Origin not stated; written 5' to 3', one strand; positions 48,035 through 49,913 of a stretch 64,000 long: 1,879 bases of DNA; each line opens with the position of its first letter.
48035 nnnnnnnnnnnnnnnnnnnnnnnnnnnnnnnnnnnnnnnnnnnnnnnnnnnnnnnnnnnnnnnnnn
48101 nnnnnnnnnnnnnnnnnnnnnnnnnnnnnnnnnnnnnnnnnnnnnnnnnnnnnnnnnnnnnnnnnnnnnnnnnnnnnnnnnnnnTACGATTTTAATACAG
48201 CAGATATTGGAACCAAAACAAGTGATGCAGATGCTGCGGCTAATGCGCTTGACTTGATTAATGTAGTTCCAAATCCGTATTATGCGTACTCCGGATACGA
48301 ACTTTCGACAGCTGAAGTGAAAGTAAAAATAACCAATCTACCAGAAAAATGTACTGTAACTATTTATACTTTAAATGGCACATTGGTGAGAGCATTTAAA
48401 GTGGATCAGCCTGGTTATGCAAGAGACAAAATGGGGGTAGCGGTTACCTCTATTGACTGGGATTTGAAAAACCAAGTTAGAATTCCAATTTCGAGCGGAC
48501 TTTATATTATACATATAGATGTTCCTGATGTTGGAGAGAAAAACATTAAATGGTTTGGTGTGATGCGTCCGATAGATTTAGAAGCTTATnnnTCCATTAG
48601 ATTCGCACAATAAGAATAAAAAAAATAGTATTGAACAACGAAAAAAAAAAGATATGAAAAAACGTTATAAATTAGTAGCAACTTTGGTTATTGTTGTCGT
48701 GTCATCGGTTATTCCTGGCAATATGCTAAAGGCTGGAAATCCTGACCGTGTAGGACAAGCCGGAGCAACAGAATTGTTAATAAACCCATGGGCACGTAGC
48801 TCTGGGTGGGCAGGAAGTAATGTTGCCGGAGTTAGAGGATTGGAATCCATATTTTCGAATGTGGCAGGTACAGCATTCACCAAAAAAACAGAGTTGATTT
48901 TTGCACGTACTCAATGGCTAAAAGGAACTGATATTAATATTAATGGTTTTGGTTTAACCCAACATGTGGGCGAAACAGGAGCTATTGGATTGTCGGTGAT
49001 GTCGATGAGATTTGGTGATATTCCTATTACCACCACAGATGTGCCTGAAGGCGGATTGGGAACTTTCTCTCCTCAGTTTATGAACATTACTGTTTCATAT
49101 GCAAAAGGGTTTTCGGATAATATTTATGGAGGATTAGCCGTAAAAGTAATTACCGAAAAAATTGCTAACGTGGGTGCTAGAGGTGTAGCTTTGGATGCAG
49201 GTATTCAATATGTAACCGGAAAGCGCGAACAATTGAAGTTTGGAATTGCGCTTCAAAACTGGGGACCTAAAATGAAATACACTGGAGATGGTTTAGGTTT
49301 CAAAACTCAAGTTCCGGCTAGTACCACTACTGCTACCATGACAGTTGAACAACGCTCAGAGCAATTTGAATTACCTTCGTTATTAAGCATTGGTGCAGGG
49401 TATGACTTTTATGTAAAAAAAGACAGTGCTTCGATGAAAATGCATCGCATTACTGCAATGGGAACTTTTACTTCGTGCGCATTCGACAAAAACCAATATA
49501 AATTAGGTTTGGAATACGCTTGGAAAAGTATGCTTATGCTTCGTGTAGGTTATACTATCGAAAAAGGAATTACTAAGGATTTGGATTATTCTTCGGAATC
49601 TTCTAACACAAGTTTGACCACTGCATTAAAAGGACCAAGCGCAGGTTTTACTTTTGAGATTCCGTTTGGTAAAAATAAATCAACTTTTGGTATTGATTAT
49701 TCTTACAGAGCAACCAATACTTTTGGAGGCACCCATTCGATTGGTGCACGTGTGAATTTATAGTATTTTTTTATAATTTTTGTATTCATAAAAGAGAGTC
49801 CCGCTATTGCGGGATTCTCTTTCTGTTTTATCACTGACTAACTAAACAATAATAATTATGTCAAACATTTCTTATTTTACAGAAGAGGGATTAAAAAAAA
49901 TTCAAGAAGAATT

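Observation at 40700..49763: Possible T9SS core module: TonB-dependent-like barrel, 1358-aa CTD protein (PorU candidate) and PorV-like barrel in one same-strand array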

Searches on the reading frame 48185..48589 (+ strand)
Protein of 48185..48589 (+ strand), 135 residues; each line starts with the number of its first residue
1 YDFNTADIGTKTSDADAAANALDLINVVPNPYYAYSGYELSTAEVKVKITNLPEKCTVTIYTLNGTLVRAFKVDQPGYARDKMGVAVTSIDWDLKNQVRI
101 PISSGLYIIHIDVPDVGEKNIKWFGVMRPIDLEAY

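Call 36: search_protein_families(library=pfam, proteins=[window:48185-48589:+], max_evalue=10)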
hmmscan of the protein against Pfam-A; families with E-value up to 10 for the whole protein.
seq(135 aa): 1 family
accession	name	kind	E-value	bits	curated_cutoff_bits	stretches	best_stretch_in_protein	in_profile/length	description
PF02010.21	REJ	-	0.063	12.3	25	1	36-75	297-337/452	REJ domain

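Call 76: search_protein_families(library=ncbifam, proteins=[window:48185-48589:+], max_evalue=10)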
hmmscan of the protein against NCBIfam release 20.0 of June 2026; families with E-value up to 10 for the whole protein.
seq(135 aa): 5 families
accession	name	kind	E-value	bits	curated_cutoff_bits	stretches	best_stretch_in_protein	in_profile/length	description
NF052228.1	T9SS_PorZ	equivalog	5.4e-07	28.4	260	1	13-119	661-748/757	type IX secretion system anionic LPS delivery protein PorZ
NF033707.1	T9SS_sortase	equivalog_domain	0.00073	17.3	420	1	22-114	996-1078/1095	type IX secretion system sortase PorU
TIGR04183.1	Por_Secre_tail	domain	0.0015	18.4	23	1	45-112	10-59/72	T9SS type A sorting domain-containing protein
NF009276.0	PRK12633.1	equivalog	0.015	15.1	383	1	53-122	128-190/234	flagellar basal body rod modification protein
NF005176.1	PRK06655.1-1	equivalog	0.1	12.5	230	1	45-114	88-150/197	flagellar hook assembly protein FlgD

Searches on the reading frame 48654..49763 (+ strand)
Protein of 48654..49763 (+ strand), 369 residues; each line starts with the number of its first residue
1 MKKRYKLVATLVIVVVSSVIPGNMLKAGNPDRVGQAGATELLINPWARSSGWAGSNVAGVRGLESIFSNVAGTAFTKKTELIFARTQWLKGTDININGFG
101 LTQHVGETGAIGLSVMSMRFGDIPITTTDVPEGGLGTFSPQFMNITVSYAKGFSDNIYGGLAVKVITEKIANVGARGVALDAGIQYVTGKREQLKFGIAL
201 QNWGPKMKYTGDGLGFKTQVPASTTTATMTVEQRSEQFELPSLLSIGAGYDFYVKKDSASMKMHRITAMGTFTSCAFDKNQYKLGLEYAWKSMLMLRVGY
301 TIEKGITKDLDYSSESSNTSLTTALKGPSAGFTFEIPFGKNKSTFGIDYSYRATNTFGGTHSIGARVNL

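Call 3: search_protein_families(library=pfam, proteins=[window:48654-49763:+], max_evalue=0.01)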
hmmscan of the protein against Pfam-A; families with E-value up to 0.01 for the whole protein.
window:48654-49763:+ (369 aa): 1 family
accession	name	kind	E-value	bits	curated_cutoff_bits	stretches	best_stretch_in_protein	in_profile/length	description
PF19572.5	PorV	-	4e-05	23.7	27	1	35-211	10-200/243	Type IX secretion system protein PorV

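Call 4: search_protein_families(library=ncbifam, proteins=[window:48654-49763:+], max_evalue=0.01)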
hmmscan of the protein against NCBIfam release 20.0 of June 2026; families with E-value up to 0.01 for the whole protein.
window:48654-49763:+ (369 aa): 4 families
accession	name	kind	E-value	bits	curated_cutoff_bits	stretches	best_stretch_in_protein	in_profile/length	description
NF033709.1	PorV_fam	subfamily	7.5e-43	147.3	90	1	37-368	3-325/326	PorV/PorQ family protein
NF033710.1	T9SS_OM_PorV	equivalog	1.2e-18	67.4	250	1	25-213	13-214/367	type IX secretion system outer membrane channel protein PorV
NF033711.1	T9SS_PorQ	equivalog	2.2e-18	66.4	220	1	47-369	35-335/335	type IX secretion system protein PorQ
NF052325.1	PorVQ2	equivalog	1.1e-09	37.7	325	1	47-318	36-306/354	putative type IX sorting system protein PorV2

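Call 12: search_solved_structures(query=window:48654-49763:+, max_evalue=1)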
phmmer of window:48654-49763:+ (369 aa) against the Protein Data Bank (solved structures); distinct sequences matched with E-value up to 1: 0.

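Call 24: find_homologous_proteins(query=window:48654-49763:+)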
Query window:48654-49763:+ (369 aa): 5650 proteins with E <= 0.001 among 8000 candidates; the best 120 are listed.
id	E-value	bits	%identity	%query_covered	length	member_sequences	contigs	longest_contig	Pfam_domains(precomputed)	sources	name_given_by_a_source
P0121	2.5e-213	726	86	100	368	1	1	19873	-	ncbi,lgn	-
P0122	2.6e-208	709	85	100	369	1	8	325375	PF19572.6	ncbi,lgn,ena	-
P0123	1.0e-207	708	84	100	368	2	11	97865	-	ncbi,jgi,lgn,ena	-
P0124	7.2e-194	662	79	100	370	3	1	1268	-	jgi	jgi:hypothetical protein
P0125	1.3e-193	661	99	81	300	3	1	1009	-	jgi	jgi:hypothetical protein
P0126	7.7e-177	606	75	100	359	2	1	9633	PF19572.6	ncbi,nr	ncbi:MAG: PorV/PorQ family protein [Bacteroidota bacterium]|nr:PorV/PorQ family protein [Bacteroidot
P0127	1.7e-175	602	74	100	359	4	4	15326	PF19572.6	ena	-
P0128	3.7e-173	594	73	100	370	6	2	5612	-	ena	-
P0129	8.7e-173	593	72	100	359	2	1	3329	PF19572.6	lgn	-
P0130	2.2e-171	588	73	100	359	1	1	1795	-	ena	-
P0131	1.5e-170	585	73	100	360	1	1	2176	-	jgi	jgi:hypothetical protein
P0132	4.4e-169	580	72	100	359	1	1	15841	PF19572.6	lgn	-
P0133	7.6e-169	580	73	100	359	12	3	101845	PF19572.6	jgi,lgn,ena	jgi:hypothetical protein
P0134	7.8e-169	580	72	100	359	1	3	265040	-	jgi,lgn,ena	-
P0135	2.2e-168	578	72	100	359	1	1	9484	-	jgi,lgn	-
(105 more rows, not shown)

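Call 72: search_solved_structures(query=A4, max_evalue=10, show_alignments=2)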
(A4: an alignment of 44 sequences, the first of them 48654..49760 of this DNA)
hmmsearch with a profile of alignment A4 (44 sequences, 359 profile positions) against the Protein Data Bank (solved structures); distinct sequences matched with E-value up to 10: 2.
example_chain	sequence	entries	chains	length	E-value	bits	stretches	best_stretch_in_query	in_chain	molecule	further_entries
6h3i_F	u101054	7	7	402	8.8e-09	38.1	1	12-215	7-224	PorV | Type IX secretion system protein PorV domain-containing protein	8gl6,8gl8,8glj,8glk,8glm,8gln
1a5z_A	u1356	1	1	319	0.036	16.4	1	31-108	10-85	L-LACTATE DEHYDROGENASE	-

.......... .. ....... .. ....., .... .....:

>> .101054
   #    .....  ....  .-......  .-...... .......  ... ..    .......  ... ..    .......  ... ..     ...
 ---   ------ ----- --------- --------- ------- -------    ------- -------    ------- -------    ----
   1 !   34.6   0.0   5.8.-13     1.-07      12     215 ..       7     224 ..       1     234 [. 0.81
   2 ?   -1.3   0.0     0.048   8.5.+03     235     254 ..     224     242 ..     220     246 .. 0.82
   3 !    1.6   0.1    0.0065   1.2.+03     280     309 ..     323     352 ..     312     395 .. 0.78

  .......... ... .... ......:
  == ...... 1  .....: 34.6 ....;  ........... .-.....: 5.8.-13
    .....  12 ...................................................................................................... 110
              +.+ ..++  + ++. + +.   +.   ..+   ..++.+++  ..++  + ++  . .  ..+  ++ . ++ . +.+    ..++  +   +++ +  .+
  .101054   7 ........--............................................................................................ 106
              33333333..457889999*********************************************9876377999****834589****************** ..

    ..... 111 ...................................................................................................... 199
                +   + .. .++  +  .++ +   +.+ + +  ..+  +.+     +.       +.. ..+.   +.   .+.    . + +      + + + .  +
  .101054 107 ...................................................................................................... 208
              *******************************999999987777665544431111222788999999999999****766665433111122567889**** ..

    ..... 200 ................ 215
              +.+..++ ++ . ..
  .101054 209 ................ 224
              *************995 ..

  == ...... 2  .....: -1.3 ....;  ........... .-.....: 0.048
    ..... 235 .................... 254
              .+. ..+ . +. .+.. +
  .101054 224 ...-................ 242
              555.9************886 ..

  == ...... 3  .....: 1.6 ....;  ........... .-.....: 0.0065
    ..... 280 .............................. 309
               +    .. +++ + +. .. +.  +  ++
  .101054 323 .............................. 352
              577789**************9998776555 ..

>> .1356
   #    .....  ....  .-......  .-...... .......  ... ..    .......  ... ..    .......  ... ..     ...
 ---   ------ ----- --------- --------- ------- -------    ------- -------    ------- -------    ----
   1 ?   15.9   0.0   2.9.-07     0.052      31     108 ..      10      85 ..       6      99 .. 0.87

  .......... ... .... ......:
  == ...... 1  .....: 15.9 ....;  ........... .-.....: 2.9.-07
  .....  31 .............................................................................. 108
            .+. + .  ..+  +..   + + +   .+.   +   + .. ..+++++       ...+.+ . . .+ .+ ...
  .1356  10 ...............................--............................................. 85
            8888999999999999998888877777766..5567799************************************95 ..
